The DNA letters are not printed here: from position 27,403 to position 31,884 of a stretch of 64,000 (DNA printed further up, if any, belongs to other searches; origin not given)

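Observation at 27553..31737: Signal-less 1394-aa fusion of a GT-B glycosyltransferase module with a NAGPA-type phosphodiester glycosidase module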

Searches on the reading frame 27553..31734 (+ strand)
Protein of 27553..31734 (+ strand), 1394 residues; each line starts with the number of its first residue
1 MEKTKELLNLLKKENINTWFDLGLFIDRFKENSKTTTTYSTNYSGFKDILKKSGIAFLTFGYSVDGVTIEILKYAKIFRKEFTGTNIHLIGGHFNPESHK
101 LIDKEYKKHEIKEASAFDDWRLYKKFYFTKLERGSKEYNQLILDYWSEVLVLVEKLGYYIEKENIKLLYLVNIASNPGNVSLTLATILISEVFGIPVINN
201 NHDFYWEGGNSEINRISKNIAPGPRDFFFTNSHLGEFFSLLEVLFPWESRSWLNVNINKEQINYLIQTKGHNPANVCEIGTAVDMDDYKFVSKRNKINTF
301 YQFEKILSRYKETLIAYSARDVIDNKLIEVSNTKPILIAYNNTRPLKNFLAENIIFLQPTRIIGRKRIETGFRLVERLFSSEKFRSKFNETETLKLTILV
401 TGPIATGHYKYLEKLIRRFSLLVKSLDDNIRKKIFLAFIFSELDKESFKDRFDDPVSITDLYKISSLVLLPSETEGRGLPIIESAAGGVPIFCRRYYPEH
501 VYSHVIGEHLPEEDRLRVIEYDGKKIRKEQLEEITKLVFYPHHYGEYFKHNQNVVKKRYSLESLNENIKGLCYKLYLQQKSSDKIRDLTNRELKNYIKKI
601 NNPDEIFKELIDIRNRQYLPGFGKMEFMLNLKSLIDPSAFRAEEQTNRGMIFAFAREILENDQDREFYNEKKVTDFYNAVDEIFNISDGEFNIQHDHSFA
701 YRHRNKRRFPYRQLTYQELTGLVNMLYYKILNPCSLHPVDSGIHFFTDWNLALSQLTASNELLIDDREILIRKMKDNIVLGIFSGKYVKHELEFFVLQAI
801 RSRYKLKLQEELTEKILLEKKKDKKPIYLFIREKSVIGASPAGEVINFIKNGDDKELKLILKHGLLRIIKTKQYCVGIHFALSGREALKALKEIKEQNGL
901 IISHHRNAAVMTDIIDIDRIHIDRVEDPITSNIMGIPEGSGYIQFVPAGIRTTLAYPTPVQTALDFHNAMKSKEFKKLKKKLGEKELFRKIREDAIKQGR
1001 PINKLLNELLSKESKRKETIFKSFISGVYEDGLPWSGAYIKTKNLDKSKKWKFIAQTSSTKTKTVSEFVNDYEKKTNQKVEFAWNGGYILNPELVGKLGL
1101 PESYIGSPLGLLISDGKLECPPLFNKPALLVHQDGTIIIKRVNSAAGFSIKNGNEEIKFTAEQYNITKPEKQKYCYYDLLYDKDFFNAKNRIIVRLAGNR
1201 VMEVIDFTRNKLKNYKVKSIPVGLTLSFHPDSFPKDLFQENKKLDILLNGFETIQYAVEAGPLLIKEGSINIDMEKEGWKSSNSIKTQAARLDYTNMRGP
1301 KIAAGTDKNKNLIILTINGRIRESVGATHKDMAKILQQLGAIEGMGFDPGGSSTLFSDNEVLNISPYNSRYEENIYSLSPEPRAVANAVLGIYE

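Call 3: search_protein_families(library=pfam, proteins=[window:27553-31734:+], max_evalue=1)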
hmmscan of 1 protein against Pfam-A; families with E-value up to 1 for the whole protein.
window:27553-31734:+ (1394 aa): 5 families
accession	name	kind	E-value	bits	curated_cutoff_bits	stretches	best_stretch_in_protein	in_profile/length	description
PF09992.14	NAGPA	-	7.1e-17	62.6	25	1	1252-1389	60-166/169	Phosphodiester glycosidase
PF00534.26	Glycos_transf_1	-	2.8e-05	24.2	26.4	1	457-497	85-125/172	Glycosyl transferases group 1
PF21826.1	DUF6887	-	0.017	15.8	24.2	0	587-616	6-35/62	Family of unknown function (DUF6887)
PF13692.12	Glyco_trans_1_4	-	0.018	15.8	27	1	455-496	66-108/142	Glycosyl transferases group 1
PF20706.3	GT4-conflict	-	0.022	14.2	26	1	453-493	270-310/385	Family 4 Glycosyltransferase in conflict systems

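Call 4: search_protein_families(library=ncbifam, proteins=[window:27553-31734:+], max_evalue=1)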
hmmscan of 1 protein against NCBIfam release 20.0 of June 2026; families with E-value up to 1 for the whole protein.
window:27553-31734:+ (1394 aa): 3 families
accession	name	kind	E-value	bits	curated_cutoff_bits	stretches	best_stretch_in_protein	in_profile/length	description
NF041101.1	manno_glu_gly_synth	equivalog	5.8e-10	38.5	640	1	343-570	214-429/431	mannosylglucosylglycerate synthase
TIGR03999.1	thiol_BshA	equivalog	0.018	14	273.7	1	457-493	265-301/375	N-acetyl-alpha-D-glucosaminyl L-malate synthase BshA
TIGR04047.1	MSMEG_0565_glyc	hypoth_equivalog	0.11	11.5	259.85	1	458-498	270-310/373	MSMEG_0565 family glycosyltransferase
